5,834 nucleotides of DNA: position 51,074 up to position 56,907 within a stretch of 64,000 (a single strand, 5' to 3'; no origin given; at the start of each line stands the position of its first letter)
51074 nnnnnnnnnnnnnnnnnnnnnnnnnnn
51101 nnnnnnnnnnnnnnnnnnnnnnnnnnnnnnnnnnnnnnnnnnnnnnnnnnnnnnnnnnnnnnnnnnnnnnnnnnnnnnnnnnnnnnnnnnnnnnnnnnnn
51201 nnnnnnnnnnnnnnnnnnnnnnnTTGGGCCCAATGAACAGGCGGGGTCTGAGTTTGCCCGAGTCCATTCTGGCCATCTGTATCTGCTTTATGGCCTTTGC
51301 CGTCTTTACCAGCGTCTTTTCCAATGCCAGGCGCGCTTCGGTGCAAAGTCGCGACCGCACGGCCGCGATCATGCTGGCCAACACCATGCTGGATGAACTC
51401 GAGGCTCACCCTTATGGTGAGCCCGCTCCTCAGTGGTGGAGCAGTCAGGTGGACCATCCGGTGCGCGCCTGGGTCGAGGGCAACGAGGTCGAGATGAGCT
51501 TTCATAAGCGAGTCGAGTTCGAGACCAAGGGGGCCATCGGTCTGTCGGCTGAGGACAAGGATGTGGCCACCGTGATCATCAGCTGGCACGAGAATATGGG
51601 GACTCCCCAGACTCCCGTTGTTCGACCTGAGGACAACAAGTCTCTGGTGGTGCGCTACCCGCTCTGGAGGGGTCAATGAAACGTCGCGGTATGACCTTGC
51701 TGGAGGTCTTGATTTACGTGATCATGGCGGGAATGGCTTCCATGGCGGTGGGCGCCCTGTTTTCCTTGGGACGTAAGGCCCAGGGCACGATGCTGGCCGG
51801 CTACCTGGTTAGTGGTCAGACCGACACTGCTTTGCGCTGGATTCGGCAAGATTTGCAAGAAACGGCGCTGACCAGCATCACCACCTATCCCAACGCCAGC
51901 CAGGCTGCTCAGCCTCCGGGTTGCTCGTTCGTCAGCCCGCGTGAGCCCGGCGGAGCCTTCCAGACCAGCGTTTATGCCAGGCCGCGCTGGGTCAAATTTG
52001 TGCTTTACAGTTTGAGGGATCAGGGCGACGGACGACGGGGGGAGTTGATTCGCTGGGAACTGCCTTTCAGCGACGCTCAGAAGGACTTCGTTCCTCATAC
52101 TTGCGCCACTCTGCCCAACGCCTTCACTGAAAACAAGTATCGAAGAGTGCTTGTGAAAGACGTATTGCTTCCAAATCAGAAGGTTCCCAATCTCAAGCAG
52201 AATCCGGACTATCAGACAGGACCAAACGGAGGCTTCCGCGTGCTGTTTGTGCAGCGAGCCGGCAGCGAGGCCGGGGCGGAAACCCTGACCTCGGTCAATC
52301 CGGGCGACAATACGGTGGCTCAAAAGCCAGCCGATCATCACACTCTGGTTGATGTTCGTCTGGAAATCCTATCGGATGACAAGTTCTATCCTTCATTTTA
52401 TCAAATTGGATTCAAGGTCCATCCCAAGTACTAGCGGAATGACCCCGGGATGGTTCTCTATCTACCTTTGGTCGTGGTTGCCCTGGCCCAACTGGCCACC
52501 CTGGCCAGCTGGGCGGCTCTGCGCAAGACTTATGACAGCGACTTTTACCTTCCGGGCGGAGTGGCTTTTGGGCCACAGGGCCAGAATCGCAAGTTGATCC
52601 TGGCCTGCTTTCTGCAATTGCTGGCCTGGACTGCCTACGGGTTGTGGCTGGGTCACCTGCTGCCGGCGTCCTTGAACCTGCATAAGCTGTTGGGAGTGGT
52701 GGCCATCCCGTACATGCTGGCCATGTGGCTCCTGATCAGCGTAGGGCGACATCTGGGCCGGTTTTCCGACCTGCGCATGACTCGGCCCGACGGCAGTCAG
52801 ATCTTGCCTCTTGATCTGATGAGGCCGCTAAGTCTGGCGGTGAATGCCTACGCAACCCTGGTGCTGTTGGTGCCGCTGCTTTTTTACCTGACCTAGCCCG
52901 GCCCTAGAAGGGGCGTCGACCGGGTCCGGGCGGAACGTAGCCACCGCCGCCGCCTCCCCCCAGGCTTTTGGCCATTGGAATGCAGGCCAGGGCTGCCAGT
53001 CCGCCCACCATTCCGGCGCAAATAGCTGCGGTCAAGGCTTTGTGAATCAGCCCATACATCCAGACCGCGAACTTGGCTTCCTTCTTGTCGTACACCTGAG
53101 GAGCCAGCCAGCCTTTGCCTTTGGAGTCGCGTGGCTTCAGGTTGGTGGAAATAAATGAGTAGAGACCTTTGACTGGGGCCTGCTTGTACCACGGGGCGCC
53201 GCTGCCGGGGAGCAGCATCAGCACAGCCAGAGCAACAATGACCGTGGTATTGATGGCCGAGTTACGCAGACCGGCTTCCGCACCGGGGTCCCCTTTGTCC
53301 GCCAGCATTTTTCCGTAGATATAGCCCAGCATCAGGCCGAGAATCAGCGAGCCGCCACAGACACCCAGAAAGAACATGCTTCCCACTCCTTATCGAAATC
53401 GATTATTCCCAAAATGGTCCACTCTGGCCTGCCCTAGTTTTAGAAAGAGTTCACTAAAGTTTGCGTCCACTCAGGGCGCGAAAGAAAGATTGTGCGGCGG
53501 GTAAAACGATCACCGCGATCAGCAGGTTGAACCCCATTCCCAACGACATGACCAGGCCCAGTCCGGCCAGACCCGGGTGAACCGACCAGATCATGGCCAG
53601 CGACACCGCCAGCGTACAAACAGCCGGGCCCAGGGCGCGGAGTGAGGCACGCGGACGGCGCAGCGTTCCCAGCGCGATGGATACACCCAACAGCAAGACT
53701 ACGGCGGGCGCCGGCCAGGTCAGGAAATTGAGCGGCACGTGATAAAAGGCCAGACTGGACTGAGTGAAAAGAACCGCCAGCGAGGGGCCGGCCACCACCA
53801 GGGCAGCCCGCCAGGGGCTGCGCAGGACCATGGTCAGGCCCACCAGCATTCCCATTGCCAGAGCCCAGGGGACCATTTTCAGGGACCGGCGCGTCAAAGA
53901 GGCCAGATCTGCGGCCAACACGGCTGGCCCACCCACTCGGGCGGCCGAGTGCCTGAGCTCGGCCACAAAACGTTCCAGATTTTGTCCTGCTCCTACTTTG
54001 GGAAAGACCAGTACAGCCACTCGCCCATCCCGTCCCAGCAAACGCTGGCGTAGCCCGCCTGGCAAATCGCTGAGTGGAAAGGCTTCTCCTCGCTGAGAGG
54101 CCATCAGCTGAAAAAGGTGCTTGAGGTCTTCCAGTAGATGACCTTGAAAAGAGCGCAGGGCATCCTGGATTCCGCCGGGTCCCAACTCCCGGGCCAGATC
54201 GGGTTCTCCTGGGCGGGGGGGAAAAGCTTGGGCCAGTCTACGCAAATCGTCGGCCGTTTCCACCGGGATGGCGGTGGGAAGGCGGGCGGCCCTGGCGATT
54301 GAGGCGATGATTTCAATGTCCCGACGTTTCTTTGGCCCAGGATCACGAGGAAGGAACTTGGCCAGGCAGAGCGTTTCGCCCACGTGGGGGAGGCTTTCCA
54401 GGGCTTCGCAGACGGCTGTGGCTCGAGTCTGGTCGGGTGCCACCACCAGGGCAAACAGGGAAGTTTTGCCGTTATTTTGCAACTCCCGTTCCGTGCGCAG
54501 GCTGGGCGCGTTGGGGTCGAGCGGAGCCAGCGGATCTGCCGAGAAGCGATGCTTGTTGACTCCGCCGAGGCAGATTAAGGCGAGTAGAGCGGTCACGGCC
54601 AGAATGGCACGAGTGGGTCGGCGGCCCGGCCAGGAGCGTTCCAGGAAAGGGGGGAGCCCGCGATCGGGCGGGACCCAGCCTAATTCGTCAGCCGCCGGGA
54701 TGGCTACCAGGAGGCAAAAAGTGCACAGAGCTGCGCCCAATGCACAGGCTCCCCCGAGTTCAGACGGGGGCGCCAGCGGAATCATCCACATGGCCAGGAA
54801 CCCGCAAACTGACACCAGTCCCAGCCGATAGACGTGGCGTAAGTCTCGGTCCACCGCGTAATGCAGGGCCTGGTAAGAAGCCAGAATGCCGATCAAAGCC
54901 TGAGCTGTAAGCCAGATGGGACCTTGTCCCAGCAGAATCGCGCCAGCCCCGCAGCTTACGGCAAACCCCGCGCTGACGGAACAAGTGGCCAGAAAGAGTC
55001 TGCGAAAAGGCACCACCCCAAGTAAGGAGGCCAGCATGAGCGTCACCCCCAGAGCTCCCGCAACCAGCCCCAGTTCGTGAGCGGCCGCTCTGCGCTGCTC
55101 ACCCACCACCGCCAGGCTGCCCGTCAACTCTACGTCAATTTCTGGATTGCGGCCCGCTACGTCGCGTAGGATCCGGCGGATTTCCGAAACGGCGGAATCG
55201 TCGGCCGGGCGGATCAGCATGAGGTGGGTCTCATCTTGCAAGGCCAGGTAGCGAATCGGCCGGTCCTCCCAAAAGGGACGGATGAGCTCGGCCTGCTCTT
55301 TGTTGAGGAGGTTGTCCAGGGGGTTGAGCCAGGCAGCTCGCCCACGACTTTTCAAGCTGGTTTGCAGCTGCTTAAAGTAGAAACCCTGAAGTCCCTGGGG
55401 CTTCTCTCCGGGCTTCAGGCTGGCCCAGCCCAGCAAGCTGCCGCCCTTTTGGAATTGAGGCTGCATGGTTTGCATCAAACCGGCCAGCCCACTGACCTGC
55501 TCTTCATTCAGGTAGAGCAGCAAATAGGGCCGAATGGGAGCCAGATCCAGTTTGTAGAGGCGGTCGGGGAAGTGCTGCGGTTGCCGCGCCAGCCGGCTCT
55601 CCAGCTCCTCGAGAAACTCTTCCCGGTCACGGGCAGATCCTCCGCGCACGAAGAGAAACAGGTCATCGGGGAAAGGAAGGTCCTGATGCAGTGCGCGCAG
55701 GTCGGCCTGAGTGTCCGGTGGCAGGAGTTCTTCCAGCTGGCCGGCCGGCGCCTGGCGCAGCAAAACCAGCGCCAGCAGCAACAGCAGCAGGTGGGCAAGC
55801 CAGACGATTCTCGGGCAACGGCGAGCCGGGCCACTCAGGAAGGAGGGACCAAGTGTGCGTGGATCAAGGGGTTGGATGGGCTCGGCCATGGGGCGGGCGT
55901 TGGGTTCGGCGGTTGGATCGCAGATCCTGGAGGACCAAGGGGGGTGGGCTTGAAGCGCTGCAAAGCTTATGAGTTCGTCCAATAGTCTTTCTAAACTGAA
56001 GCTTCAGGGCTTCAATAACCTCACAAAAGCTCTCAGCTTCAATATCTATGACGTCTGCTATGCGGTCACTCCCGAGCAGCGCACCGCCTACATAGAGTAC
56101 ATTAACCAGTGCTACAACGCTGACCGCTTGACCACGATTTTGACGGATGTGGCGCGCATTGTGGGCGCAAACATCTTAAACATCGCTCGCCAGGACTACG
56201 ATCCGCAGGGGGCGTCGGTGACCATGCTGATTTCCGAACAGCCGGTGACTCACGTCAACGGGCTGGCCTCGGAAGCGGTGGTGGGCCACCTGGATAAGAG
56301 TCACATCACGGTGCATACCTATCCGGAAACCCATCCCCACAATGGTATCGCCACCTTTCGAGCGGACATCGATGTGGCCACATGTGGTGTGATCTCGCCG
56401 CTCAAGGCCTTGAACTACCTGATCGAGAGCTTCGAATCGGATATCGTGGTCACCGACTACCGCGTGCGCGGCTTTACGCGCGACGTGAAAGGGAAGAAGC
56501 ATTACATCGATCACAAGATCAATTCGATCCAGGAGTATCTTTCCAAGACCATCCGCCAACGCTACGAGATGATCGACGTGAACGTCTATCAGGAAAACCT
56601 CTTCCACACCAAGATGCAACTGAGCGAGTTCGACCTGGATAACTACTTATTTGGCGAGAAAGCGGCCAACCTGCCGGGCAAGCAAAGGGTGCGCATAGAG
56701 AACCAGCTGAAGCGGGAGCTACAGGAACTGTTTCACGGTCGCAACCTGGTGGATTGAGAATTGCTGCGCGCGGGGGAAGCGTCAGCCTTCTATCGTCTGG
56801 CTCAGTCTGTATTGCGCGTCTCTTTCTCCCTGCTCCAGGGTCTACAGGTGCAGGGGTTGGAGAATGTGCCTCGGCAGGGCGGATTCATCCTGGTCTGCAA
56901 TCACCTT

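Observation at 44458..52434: Cluster of six prepilin-N-terminus genes including two oversized GspK-like proteins (408 and 974 aa), with no ATPase, platform or secretin in the window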

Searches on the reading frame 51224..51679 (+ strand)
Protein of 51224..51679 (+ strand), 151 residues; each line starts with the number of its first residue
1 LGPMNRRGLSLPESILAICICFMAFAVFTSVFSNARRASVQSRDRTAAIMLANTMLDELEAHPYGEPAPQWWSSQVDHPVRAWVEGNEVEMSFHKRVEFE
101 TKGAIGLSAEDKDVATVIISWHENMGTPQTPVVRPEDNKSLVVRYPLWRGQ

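Call 3: search_protein_families(library=pfam, proteins=[window:51224-51679:+], max_evalue=1)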
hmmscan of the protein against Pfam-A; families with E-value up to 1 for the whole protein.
window:51224-51679:+ (151 aa): 0 families

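Call 4: search_protein_families(library=ncbifam, proteins=[window:51224-51679:+], max_evalue=1)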
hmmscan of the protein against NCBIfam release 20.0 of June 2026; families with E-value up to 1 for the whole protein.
window:51224-51679:+ (151 aa): 3 families
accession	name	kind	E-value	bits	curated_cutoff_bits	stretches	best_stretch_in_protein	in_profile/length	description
NF047828.1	T3SSXpsI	equivalog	0.003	17.6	150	1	7-61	2-56/132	type II secretion system protein XpsI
TIGR02523.1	type_IV_pilV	equivalog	0.024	15.1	52.2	1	7-63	2-58/139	type IV pilus modification protein PilV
TIGR01707.1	gspI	equivalog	0.14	12.6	44.35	1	8-62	1-55/101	type II secretion system minor pseudopilin GspI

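Call 57: search_solved_structures(query=A3, max_evalue=10)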
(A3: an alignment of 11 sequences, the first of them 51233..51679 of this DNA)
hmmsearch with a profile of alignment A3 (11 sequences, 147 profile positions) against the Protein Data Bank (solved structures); distinct sequences matched with E-value up to 10: 2.
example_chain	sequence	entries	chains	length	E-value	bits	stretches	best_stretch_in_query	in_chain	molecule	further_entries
9egp_A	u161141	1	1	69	1.2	12.1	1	2-41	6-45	Geopilin domain 1 protein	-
7tgg_A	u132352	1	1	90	1.7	11.5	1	2-40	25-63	Geopilin domain 1 protein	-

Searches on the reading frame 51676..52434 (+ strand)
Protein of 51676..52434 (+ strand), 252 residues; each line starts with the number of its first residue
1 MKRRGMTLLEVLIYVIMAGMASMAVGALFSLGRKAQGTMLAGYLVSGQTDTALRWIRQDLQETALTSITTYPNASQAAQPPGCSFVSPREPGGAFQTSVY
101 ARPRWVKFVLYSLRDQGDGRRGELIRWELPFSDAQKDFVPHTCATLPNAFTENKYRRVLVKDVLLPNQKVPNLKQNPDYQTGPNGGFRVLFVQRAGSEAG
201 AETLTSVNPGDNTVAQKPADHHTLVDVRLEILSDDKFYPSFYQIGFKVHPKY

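Call 3: search_protein_families(library=pfam, proteins=[window:51676-52434:+], max_evalue=1)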
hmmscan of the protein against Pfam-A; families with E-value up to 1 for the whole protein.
window:51676-52434:+ (252 aa): 1 family
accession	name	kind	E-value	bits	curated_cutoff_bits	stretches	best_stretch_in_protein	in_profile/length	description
PF07963.17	N_methyl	-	0.0041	17.1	21.2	1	2-25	3-26/27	Prokaryotic N-terminal methylation motif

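Call 4: search_protein_families(library=ncbifam, proteins=[window:51676-52434:+], max_evalue=1)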
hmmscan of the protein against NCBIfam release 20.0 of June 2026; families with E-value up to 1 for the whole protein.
window:51676-52434:+ (252 aa): 2 families
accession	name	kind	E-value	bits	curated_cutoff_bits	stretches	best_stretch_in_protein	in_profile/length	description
NF004752.0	PRK06080.1-4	subfamily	0.25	10.9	289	1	9-49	110-150/300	1,4-dihydroxy-2-naphthoate polyprenyltransferase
TIGR02532.1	IV_pilin_GFxxxE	domain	0.91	9.5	16.3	0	3-23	1-21/24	prepilin-type N-terminal cleavage/methylation domain-containing protein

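Call 58: search_solved_structures(query=A4, max_evalue=10)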
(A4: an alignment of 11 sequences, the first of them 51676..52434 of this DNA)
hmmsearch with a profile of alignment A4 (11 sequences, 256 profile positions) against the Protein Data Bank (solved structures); distinct sequences matched with E-value up to 10: 13.
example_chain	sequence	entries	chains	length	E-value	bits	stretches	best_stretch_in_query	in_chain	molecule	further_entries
7tgg_A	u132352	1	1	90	0.00016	24.2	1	4-48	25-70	Geopilin domain 1 protein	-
9egp_A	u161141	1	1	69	0.0017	20.9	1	4-47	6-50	Geopilin domain 1 protein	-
2m7g_A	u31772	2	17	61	0.021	17.3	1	9-54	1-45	Geopilin domain 1 protein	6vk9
9laa_A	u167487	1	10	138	0.039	16.4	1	3-39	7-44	Type IV pilin protein PilA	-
9lab_B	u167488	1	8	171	0.1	15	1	3-43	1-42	MSHA major pilin subunit MshA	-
9esi_n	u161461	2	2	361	0.15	14.4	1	174-253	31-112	Uncharacterized protein C17A2.08c | Uncharacterized protein C17A2.08c (PAXBP1)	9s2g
6xxd_A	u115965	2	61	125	0.16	14.4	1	9-48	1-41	PilA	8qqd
9jim_H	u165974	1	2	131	0.52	12.7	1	178-228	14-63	C145 Fab heavy chain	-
7qof_a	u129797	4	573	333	0.79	12.1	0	114-147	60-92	Auxiliary capsid protein gp36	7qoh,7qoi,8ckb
8pfb_G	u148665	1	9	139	0.93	11.9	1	9-42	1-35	Type IV pilin PilE1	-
8tob_GA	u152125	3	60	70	0.99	11.8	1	10-56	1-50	Fimbrial protein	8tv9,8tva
8uhf_A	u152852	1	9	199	1.4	11.3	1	9-50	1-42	Toxin co-regulated pilin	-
1oqw_A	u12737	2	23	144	1.9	10.9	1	9-43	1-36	Fimbrial protein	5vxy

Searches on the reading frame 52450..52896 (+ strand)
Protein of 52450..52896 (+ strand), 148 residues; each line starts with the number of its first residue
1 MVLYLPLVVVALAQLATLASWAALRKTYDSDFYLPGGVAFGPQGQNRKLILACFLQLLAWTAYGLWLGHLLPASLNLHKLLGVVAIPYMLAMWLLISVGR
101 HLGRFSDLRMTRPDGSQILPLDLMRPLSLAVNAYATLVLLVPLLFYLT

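Call 7: search_protein_families(library=pfam, proteins=[window:52450-52896:+], max_evalue=0.01)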
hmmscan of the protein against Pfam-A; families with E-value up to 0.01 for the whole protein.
window:52450-52896:+ (148 aa): 0 families

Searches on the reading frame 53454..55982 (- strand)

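Call 7: search_protein_families(library=pfam, proteins=[window:53454-55982:-], max_evalue=0.01)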
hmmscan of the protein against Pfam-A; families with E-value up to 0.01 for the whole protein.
window:53454-55982:- (842 aa): 1 family
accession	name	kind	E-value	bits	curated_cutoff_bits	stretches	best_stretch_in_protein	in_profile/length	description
PF03176.21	MMPL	-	3.2e-05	23.5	20.5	1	675-770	116-213/333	MMPL family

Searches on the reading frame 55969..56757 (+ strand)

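Call 7: search_protein_families(library=pfam, proteins=[window:55969-56757:+], max_evalue=0.01)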
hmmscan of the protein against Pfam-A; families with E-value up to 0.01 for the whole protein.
window:55969-56757:+ (262 aa): 1 family
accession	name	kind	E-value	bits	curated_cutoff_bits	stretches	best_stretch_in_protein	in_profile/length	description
PF02675.21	AdoMet_dc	-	7.1e-15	55.7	25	1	49-168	15-107/107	S-adenosylmethionine decarboxylase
